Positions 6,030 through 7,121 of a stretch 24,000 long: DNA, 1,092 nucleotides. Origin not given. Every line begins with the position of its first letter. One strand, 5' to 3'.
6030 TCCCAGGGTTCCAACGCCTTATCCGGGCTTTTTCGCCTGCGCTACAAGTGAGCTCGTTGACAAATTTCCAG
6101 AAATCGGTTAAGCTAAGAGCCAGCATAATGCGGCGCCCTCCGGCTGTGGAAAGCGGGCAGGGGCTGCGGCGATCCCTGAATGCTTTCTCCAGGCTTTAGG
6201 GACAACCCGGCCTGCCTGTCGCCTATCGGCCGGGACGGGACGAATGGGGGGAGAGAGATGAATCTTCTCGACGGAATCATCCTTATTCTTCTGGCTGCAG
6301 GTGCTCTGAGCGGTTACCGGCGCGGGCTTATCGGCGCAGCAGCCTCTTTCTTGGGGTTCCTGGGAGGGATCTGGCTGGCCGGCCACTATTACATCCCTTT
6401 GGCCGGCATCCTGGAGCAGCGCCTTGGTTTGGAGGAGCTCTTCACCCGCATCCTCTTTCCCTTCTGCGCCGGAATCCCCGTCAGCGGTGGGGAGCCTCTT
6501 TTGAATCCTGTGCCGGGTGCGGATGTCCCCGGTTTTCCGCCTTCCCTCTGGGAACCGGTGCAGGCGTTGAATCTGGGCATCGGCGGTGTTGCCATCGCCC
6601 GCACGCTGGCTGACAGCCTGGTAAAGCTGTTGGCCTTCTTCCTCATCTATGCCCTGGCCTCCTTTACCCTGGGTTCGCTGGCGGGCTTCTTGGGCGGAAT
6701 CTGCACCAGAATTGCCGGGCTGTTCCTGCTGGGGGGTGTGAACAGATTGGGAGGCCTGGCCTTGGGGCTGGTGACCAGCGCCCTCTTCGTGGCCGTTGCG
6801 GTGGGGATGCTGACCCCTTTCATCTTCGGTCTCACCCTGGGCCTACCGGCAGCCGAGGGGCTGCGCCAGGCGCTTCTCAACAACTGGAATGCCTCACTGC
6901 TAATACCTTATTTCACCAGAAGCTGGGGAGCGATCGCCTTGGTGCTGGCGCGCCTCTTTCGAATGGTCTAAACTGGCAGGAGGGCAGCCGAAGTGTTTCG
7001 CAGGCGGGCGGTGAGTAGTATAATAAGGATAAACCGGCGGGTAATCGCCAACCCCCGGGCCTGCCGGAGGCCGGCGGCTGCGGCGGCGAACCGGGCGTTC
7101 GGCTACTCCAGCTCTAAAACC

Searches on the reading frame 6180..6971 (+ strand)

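Call 67: search_protein_families(library=pfam, proteins=[window:6180-6971:+], max_evalue=0.001)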
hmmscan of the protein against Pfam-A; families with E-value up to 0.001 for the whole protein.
window:6180-6971:+ (263 aa): 1 family
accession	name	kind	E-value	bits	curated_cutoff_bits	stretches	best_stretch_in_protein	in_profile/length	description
PF02674.22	Colicin_V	-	6.3e-14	52.6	29.3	1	30-86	1-56/144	Colicin V production protein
